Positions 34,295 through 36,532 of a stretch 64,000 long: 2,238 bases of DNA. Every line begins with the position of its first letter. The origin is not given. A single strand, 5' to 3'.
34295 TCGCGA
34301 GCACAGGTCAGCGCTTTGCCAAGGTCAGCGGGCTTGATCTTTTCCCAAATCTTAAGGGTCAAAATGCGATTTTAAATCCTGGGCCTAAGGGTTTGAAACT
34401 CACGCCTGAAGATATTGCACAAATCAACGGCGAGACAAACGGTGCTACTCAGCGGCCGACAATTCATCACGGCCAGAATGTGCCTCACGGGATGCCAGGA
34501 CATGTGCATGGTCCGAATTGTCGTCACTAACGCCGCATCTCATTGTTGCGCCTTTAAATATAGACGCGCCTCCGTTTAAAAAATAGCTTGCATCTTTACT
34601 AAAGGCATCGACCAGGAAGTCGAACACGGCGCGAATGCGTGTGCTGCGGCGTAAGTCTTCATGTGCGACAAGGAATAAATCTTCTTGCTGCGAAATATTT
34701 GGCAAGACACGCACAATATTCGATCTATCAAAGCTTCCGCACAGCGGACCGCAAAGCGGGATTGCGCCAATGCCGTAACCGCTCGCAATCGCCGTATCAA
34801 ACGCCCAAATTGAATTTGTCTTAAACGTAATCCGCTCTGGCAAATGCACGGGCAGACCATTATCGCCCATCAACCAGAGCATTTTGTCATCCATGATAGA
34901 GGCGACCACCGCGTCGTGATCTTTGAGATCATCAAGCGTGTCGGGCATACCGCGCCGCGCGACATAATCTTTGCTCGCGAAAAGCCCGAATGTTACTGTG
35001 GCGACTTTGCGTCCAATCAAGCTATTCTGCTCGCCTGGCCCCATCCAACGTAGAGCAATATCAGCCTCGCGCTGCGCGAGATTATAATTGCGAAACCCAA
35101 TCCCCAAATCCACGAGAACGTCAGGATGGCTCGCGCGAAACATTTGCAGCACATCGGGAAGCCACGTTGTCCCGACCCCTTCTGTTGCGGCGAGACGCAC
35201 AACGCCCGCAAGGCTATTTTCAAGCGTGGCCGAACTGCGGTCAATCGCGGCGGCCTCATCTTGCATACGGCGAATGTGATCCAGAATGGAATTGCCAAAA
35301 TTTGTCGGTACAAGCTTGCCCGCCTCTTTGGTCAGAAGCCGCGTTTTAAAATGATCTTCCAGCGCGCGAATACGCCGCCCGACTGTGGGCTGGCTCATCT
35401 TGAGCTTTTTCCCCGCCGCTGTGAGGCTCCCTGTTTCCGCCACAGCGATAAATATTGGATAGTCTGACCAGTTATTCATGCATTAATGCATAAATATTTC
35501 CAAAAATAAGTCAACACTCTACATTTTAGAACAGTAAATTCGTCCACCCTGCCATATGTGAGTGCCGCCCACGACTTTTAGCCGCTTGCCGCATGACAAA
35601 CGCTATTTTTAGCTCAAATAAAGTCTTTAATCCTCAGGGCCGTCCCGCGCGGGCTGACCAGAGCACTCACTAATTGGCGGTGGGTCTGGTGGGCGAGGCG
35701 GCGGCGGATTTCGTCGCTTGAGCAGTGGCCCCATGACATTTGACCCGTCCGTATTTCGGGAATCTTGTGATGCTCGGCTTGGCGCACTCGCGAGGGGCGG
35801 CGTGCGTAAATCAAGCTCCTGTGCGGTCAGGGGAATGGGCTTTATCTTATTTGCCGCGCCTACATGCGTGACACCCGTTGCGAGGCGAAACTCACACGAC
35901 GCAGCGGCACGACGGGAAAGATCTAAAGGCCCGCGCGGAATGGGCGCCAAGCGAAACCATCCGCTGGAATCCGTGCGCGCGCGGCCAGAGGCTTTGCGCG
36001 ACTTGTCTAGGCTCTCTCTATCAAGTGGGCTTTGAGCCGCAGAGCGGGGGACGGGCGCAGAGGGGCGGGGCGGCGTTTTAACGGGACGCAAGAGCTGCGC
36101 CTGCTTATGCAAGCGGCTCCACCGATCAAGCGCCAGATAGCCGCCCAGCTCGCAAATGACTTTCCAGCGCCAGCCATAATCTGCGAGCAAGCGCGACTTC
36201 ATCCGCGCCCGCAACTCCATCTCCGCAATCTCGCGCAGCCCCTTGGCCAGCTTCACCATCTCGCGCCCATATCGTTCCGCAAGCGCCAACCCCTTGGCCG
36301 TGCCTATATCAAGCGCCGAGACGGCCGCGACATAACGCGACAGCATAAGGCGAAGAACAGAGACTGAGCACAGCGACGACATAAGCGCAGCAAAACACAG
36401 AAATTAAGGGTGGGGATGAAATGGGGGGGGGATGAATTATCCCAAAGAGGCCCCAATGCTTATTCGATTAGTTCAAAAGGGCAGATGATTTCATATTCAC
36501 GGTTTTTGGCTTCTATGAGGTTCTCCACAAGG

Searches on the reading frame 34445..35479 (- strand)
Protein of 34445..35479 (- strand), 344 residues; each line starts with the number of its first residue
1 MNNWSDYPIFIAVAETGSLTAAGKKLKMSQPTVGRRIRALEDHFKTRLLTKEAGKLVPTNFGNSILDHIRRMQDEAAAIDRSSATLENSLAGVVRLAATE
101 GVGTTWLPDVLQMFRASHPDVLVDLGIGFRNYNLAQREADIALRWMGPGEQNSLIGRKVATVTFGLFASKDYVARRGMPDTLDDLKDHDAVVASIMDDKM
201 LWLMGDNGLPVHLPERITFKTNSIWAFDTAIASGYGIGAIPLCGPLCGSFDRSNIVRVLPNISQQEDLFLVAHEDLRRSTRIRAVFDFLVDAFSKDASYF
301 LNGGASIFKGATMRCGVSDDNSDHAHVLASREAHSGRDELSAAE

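Call 3: search_protein_families(library=pfam, proteins=[window:34445-35479:-], max_evalue=1)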
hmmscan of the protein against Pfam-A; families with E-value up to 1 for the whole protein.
window:34445-35479:- (344 aa): 6 families
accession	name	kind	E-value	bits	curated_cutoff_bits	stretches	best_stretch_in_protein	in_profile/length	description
PF03466.25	LysR_substrate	-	2.2e-27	96.3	28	1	89-293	3-208/209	LysR substrate binding domain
PF00126.33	HTH_1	-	1.3e-16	60.7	26.6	1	8-62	5-59/60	Bacterial regulatory helix-turn-helix protein, lysR family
PF25213.1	HVO_A0261_N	-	0.0015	18.8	35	1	25-79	33-84/86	HVO_A0261 N-terminal domain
PF13404.12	HTH_AsnC-type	-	0.0068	16.6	27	1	18-41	19-42/42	AsnC-type helix-turn-helix domain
PF13556.12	HTH_30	-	0.12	12.6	27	1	14-46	10-42/59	PucR C-terminal helix-turn-helix domain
PF13412.12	HTH_24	-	0.23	11.5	21.9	1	24-42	25-43/48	Winged helix-turn-helix DNA-binding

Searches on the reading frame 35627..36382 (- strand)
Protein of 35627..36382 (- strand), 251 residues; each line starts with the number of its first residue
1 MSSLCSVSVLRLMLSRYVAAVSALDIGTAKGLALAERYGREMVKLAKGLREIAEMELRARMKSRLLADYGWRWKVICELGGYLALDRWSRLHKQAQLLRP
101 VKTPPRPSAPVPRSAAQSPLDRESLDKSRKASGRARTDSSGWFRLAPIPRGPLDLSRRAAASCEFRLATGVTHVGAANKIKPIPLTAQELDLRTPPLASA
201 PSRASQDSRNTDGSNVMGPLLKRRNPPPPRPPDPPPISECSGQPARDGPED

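Call 3: search_protein_families(library=pfam, proteins=[window:35627-36382:-], max_evalue=1)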
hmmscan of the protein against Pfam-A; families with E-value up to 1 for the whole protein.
window:35627-36382:- (251 aa): 1 family
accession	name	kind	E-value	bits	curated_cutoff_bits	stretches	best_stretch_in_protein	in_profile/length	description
PF05626.16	DUF790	-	0.34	10.1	28.8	1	7-64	184-244/387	Protein of unknown function (DUF790)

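Call 4: search_protein_families(library=padloc, proteins=[window:35627-36382:-], max_evalue=1)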
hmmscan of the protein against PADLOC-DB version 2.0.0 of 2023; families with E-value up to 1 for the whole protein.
window:35627-36382:- (251 aa): 0 families

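Call 5: search_protein_families(library=ncbifam, proteins=[window:35627-36382:-], max_evalue=1)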
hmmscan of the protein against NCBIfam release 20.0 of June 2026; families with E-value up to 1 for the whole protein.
window:35627-36382:- (251 aa): 0 families

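Call 6: search_protein_families(library=phrogs, proteins=[window:35627-36382:-], max_evalue=1)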
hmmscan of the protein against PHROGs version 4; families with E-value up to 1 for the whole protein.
window:35627-36382:- (251 aa): 0 families

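Call 56: search_dna_similar(query=window:35627-36382:-, collection=plasmids, mode=protein, max_evalue=0.01, max_rows=15)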
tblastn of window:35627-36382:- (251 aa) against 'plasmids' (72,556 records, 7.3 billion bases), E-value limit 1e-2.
No match.
